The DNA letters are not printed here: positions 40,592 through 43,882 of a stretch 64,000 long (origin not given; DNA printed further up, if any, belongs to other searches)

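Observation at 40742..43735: Fusion of a surface LRR/NHL-propeller/TPR ectodomain to a Yip1-like five-TM domain, embedded inside an ABC importer operon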

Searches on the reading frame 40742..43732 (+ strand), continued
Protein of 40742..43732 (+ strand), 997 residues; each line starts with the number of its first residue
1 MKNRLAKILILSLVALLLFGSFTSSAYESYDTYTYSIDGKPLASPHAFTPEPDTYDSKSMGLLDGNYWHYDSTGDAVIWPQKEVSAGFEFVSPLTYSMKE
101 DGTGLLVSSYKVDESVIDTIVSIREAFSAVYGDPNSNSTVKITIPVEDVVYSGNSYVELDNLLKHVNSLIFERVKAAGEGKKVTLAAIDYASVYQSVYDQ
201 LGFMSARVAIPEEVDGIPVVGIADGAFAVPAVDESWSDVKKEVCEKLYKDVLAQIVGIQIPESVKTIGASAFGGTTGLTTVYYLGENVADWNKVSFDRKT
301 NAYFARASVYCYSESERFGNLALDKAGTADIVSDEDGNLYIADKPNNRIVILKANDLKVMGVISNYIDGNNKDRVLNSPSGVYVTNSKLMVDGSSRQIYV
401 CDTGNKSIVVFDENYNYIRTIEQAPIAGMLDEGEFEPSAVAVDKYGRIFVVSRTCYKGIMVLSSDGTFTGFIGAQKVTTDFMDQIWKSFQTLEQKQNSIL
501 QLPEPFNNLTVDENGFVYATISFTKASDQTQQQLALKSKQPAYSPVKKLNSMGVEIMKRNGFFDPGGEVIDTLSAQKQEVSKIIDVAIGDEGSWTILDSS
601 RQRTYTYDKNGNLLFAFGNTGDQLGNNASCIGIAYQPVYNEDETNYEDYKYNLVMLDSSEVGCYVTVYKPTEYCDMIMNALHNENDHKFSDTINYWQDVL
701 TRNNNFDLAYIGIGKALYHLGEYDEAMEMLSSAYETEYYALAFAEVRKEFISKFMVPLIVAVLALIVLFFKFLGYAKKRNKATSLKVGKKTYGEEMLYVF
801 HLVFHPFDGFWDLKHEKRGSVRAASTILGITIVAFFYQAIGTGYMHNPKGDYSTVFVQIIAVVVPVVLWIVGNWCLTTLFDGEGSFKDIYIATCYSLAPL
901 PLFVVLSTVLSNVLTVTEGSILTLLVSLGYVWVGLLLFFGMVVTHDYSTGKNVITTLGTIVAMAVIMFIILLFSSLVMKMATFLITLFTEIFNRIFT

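Call 66: find_encoding_contigs(protein=P0488, flank=10000, max_places=1)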
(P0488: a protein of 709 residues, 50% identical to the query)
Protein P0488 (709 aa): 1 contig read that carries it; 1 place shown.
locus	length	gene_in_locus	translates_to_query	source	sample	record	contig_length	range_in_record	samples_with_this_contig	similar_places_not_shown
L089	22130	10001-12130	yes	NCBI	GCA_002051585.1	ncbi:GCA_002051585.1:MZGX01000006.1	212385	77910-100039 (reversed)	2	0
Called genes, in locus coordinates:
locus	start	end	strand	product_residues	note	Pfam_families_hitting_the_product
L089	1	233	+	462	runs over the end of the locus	PF06050:HGD-D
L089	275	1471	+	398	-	PF06050:HGD-D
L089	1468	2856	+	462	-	PF06050:HGD-D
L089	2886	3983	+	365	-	PF00005:ABC_tran, PF13304:AAA_21 (faint), PF17912:OB_MalK, PF08402:TOBE_2, PF03459:TOBE (weak)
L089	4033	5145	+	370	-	PF00005:ABC_tran, PF13304:AAA_21 (faint), PF17912:OB_MalK, PF08402:TOBE_2 (weak)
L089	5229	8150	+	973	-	PF01547:SBP_bac_1, PF13416:SBP_bac_8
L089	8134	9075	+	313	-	PF00528:BPD_transp_1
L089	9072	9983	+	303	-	PF00528:BPD_transp_1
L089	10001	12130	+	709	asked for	PF08450:SGL (faint), PF01436:NHL (weak), PF04893:Yip1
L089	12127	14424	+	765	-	PF18952:DUF5696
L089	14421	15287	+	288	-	PF00528:BPD_transp_1 (weak)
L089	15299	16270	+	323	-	PF00528:BPD_transp_1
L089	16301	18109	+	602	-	PF00664:ABC_membrane, PF00005:ABC_tran, PF02463:SMC_N (faint)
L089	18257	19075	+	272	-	PF01869:BcrAD_BadFG, PF14450:FtsA (weak)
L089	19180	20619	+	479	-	PF06050:HGD-D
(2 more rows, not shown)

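Call 67: find_encoding_contigs(protein=P0437, flank=10000, max_places=1)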
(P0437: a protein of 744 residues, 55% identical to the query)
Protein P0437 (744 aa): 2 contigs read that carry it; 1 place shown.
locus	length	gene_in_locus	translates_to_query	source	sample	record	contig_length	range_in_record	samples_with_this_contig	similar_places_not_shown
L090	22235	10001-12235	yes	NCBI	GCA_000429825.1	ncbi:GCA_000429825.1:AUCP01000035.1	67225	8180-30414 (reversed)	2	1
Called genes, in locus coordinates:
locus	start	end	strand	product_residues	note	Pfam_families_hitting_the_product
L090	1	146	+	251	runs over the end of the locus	PF00881:Nitroreductase, PF28600:Nitroreductase_C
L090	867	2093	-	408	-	PF00296:Bac_luciferase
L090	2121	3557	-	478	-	PF00296:Bac_luciferase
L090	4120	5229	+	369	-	PF00005:ABC_tran, PF02463:SMC_N (faint), PF13304:AAA_21 (faint), PF17912:OB_MalK, PF08402:TOBE_2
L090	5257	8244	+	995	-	PF01547:SBP_bac_1, PF13416:SBP_bac_8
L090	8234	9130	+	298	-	PF00528:BPD_transp_1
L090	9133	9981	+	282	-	PF00528:BPD_transp_1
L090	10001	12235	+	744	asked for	PF06739:SBBP (faint), PF08450:SGL (weak), PF01436:NHL (weak), PF04893:Yip1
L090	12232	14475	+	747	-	PF18952:DUF5696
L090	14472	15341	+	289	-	PF00528:BPD_transp_1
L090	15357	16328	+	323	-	PF00528:BPD_transp_1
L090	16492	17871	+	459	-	PF01547:SBP_bac_1, PF13416:SBP_bac_8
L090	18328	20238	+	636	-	PF09492:Pec_lyase (faint), PF13249:SQHop_cyclase_N, PF13243:SQHop_cyclase_C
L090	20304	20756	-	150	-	PF01047:MarR, PF12802:MarR_2, PF13463:HTH_27 (weak), PF01325:Fe_dep_repress (weak)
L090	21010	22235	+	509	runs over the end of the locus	PF00664:ABC_membrane, PF00005:ABC_tran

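Call 68: find_encoding_contigs(protein=P0506, flank=10000, max_places=1)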
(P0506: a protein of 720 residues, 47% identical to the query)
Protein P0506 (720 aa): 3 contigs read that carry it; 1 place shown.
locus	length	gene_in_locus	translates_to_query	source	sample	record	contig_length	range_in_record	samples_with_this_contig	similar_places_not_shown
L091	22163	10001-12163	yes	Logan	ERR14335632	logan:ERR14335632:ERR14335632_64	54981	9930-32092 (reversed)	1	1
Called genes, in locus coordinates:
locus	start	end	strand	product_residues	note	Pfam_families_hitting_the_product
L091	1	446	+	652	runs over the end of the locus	PF00963:Cohesin, PF00395:SLH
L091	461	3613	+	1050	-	PF16819:DUF5074 (faint), PF21959:DUF6923 (faint), PF02018:CBM_4_9 (weak), PF00963:Cohesin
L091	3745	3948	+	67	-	-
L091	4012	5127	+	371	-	PF03215:Rad17 (weak), PF00005:ABC_tran, PF08402:TOBE_2 (faint), PF13304:AAA_21 (faint), PF17912:OB_MalK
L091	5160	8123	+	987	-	PF01547:SBP_bac_1, PF13416:SBP_bac_8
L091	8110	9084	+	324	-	PF00528:BPD_transp_1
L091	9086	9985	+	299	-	PF00528:BPD_transp_1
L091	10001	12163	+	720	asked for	PF08450:SGL (faint), PF24684:Vgb_lyase (faint), PF01436:NHL (faint), PF04893:Yip1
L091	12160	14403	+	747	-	PF18952:DUF5696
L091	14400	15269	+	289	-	PF00528:BPD_transp_1 (weak)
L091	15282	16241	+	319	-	PF00528:BPD_transp_1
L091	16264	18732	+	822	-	PF17132:Glyco_hydro_106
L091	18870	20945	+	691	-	PF07470:Glyco_hydro_88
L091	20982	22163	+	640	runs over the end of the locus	PF00664:ABC_membrane, PF00005:ABC_tran, PF02463:SMC_N (faint)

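Call 71: search_protein_families(library=pfam, proteins=[P0017, P0019, P0029], max_evalue=0.001)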
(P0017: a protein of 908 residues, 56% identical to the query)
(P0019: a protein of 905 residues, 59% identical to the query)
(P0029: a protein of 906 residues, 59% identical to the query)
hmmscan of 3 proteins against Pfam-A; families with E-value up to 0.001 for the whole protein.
P0017 (908 aa): 4 families
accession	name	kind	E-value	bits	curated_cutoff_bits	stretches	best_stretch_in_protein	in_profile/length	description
PF04893.22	Yip1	-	1.5e-15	58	28.6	1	714-882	2-171/173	Yip1 domain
PF13306.12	LRR_5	-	7.8e-09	36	27.7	1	154-203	9-58/127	BspA type Leucine rich repeat region (6 copies)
PF01436.27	NHL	-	8.5e-07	29.1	20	1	255-278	4-27/28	NHL repeat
PF06739.17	SBBP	-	0.00037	20.8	20.5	0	361-376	14-29/38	Beta-propeller repeat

P0019 (905 aa): 4 families
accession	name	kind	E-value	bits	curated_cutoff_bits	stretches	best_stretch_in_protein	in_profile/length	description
PF04893.22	Yip1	-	1.3e-15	58.1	28.6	1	711-879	2-171/173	Yip1 domain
PF13306.12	LRR_5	-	1.1e-08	35.4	27.7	1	159-208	13-107/127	BspA type Leucine rich repeat region (6 copies)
PF01436.27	NHL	-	9.4e-06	25.9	20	1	252-275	4-27/28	NHL repeat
PF06739.17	SBBP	-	0.00052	20.3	20.5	0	429-442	16-29/38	Beta-propeller repeat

P0029 (906 aa): 2 families
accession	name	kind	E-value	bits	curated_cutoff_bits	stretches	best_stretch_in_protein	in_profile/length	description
PF04893.22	Yip1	-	9.1e-15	55.4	28.6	1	711-881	2-173/173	Yip1 domain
PF01436.27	NHL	-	7.5e-09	35.6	20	1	232-258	1-27/28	NHL repeat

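Call 82: find_encoding_contigs(protein=P0396, flank=10000, max_places=1)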
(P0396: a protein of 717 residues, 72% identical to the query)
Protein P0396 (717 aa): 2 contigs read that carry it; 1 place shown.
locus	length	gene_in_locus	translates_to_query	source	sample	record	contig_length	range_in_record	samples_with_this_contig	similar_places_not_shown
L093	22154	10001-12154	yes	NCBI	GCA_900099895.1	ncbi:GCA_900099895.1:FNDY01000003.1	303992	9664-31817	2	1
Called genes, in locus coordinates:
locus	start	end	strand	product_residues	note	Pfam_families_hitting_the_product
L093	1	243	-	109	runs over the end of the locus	-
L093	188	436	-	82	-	-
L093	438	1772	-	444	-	PF00296:Bac_luciferase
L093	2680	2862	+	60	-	PF10055:DUF2292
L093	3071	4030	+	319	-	PF00248:Aldo_ket_red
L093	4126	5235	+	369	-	PF00005:ABC_tran, PF02463:SMC_N (faint), PF13304:AAA_21 (faint), PF17912:OB_MalK, PF08402:TOBE_2 (weak)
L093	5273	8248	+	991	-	PF01547:SBP_bac_1, PF13416:SBP_bac_8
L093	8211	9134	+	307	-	PF00528:BPD_transp_1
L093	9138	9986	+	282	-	PF00528:BPD_transp_1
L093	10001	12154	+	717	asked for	PF08450:SGL (faint), PF13449:Phytase-like (faint), PF25021:TEN_NHL (faint), PF01436:NHL (weak), PF04893:Yip1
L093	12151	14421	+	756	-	PF18952:DUF5696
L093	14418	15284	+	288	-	PF00528:BPD_transp_1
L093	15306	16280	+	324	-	PF00528:BPD_transp_1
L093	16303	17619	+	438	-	PF00296:Bac_luciferase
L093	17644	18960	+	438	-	PF00296:Bac_luciferase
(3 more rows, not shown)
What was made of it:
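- It is the same in Ruminiclostridium hungatei (two MalK genes upstream), Cohnella, Marinicrinis and P. naphthalenovorans (one MalK gene upstream each) (calls 66-68, 82).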
